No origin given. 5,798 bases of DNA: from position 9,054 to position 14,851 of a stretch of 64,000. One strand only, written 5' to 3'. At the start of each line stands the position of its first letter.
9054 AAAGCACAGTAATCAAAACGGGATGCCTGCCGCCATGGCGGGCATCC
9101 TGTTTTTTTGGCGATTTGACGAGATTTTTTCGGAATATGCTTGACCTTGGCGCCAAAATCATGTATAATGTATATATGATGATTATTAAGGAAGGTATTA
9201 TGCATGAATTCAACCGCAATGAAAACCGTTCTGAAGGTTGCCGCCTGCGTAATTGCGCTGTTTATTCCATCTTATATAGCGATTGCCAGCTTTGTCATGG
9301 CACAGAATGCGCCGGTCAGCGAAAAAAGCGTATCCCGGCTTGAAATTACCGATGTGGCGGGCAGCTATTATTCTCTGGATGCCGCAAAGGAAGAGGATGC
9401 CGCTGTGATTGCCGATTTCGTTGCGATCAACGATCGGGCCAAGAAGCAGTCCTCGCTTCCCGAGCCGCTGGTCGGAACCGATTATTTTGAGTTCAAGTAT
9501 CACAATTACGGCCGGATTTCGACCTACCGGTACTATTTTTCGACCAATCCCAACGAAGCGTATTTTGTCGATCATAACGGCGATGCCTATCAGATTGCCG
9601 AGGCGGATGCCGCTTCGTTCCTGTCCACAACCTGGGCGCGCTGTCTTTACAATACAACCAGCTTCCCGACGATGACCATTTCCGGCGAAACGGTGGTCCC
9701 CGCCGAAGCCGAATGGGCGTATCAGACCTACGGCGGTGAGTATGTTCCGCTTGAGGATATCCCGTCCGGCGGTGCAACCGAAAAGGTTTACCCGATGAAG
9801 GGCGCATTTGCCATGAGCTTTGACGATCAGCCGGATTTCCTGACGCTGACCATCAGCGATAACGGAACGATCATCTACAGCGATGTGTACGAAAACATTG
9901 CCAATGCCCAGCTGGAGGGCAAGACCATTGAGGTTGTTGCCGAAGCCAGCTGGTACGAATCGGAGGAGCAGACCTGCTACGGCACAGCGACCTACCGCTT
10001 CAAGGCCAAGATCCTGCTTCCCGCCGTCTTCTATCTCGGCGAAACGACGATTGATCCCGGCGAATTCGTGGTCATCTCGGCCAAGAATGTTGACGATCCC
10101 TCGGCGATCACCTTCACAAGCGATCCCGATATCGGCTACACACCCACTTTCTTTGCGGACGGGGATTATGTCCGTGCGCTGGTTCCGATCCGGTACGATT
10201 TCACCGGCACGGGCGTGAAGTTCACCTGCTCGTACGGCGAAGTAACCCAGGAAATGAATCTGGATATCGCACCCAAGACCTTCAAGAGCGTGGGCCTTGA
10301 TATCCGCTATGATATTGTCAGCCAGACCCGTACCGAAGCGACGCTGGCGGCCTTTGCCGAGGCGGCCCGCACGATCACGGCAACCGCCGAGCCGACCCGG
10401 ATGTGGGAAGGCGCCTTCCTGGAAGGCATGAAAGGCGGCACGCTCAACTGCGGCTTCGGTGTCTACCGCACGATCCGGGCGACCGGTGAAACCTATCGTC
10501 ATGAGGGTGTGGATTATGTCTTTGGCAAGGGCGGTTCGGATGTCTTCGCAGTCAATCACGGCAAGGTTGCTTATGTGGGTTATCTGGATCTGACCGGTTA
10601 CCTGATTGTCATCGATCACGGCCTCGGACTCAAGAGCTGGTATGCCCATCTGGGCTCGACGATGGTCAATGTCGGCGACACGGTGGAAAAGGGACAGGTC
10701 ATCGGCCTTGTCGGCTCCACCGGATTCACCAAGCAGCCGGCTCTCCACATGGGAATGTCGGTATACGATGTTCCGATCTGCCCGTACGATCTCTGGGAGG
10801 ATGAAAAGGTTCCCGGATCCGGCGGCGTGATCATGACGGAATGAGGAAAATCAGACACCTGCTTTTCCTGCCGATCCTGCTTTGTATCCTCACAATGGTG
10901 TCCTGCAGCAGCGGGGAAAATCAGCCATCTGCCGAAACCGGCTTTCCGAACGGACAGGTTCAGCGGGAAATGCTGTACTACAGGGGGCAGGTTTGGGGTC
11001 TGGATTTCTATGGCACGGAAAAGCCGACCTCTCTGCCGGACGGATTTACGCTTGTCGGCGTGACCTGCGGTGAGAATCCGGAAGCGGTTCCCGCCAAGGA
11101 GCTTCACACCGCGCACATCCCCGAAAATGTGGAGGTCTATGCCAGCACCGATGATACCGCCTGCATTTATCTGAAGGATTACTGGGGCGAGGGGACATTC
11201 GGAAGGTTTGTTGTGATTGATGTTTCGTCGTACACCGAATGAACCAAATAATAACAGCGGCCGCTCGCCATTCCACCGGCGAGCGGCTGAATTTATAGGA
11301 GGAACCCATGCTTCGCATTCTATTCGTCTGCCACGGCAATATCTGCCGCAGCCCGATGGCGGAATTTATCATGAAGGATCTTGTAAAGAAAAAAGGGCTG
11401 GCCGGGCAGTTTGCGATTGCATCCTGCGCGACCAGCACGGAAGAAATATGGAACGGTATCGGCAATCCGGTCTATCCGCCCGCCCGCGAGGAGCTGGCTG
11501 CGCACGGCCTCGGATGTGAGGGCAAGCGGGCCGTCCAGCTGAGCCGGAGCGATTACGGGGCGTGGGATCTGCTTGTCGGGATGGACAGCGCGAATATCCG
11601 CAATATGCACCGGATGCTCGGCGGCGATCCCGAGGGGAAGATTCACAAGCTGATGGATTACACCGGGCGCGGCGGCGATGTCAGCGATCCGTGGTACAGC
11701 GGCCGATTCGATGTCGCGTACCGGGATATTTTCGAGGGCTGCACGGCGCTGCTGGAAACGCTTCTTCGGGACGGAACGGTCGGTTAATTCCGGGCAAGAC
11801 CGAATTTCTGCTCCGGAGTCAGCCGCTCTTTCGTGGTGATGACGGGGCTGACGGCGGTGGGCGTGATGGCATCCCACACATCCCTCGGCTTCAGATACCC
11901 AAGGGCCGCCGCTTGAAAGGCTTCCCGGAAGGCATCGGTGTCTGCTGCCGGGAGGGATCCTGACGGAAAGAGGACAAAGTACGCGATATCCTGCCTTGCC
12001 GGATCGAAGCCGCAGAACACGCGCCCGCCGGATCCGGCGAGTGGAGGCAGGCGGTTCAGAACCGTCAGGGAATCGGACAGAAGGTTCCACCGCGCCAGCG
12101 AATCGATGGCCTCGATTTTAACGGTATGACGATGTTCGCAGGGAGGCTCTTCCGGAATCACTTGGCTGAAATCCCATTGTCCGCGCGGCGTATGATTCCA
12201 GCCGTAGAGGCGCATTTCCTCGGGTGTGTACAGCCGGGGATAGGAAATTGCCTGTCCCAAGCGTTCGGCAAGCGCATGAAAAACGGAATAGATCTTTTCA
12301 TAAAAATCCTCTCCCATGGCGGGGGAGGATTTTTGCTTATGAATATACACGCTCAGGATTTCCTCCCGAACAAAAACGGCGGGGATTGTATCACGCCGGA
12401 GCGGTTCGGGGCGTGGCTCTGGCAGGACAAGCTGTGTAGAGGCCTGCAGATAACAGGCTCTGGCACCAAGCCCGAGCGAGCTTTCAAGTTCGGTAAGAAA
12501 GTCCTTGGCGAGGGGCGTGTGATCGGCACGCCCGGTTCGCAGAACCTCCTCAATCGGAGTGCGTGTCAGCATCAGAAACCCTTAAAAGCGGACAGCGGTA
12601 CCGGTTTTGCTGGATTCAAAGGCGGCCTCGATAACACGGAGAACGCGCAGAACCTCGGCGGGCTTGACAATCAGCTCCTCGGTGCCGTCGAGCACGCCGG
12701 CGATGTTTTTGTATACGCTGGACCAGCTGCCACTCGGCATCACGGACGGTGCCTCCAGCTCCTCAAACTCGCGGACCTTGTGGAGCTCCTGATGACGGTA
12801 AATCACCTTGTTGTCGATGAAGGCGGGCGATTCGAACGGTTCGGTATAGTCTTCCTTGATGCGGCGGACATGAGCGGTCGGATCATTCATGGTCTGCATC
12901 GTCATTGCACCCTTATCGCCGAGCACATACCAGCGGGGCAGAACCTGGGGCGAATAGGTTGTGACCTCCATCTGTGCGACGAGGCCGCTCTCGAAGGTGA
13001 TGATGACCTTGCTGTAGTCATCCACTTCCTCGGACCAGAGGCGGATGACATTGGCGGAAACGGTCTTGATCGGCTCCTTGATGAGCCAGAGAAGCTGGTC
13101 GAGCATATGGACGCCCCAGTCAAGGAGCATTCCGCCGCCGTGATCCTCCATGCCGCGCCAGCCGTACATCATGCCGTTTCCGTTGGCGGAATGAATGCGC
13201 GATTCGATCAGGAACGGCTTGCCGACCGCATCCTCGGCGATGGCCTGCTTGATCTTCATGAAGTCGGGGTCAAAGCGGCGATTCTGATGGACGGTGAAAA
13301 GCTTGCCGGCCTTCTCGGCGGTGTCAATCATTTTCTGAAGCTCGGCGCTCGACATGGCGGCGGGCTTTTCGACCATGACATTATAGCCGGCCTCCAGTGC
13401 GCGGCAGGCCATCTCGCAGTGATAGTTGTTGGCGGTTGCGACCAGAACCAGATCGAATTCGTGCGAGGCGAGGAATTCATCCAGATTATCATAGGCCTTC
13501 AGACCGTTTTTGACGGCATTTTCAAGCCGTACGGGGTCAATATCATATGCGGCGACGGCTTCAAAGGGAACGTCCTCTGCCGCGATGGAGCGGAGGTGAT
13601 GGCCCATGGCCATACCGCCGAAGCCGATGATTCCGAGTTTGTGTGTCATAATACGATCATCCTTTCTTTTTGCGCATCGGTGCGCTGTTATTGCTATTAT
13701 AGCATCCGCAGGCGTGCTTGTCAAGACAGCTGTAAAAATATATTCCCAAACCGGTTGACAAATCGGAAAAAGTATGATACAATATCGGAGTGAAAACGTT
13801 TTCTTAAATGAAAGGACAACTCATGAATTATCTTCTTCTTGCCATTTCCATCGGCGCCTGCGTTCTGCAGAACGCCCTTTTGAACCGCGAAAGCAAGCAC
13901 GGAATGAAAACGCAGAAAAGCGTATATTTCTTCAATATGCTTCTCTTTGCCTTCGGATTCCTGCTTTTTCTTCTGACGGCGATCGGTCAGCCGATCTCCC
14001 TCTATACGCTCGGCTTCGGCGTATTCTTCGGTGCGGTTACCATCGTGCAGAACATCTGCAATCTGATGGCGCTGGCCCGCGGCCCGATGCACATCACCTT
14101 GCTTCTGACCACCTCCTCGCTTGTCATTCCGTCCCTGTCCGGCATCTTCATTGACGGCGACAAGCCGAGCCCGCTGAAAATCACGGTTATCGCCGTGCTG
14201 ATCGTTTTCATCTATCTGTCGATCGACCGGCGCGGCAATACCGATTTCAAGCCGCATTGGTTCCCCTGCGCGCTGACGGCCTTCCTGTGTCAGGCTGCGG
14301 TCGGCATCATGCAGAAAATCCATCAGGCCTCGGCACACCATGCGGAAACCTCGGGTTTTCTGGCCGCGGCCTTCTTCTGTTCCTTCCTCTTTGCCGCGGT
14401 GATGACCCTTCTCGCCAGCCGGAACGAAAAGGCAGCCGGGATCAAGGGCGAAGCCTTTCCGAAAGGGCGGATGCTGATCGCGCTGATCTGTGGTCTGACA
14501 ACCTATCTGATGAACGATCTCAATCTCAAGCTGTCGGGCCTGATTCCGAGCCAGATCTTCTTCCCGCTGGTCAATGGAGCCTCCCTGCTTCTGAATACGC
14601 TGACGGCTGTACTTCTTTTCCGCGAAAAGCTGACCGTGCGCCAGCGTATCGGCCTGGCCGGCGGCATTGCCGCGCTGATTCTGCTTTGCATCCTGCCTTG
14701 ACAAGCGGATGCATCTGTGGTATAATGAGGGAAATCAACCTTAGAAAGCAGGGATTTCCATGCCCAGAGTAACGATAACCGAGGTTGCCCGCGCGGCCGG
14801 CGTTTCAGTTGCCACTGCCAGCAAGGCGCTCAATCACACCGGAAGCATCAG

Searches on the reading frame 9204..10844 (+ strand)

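Call 35: search_protein_families(library=pfam, proteins=[window:9204-10844:+], max_evalue=0.001)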
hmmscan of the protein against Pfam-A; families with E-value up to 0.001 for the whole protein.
window:9204-10844:+ (546 aa): 1 family
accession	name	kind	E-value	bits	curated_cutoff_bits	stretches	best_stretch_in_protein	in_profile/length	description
PF01551.29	Peptidase_M23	-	1.9e-23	82.9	28.7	1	432-525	2-94/96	Peptidase family M23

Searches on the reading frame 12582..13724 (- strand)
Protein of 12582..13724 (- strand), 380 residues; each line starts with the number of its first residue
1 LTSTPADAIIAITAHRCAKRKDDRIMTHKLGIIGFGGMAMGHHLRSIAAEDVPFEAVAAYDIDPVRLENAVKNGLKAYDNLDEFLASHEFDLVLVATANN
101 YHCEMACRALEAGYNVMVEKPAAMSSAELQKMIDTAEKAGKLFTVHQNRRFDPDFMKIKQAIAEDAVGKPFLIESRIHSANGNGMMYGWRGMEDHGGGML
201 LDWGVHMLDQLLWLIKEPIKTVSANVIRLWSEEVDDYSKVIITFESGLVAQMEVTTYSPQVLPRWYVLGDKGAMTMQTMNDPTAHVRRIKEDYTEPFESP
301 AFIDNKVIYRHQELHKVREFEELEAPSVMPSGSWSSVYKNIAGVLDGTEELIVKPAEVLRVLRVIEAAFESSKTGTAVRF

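Call 35: search_protein_families(library=pfam, proteins=[window:12582-13724:-], max_evalue=0.001)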
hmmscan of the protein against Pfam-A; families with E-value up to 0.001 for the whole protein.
window:12582-13724:- (380 aa): 4 families
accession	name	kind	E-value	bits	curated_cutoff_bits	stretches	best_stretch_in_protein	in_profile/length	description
PF22725.1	GFO_IDH_MocA_C3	-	1e-26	93.8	27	1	155-274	1-123/124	GFO/IDH/MocA C-terminal domain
PF01408.29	GFO_IDH_MocA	-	4.5e-23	82.7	24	1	29-145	2-118/120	Oxidoreductase family, NAD-binding Rossmann fold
PF02894.22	GFO_IDH_MocA_C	-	1.6e-22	80.8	22.9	1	159-378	1-216/218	Oxidoreductase family, C-terminal alpha/beta domain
PF03447.22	NAD_binding_3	-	6.3e-05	24.1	24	1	46-142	15-112/116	Homoserine dehydrogenase, NAD binding domain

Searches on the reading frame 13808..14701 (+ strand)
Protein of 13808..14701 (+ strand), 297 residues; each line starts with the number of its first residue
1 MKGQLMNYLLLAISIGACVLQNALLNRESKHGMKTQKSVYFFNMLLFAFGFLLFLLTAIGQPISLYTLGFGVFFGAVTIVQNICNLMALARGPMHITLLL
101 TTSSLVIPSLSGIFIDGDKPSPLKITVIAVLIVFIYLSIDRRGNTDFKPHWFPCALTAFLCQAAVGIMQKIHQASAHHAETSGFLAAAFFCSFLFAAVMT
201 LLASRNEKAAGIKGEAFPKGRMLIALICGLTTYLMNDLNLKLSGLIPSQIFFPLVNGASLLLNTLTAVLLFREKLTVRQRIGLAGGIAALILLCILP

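Call 35: search_protein_families(library=pfam, proteins=[window:13808-14701:+], max_evalue=0.001)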
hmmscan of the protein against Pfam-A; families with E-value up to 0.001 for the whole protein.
window:13808-14701:+ (297 aa): 1 family
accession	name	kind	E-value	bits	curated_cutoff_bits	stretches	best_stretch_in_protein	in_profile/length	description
PF00892.27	EamA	-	4.5e-06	27.4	28.2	0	154-293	6-133/135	EamA-like transporter family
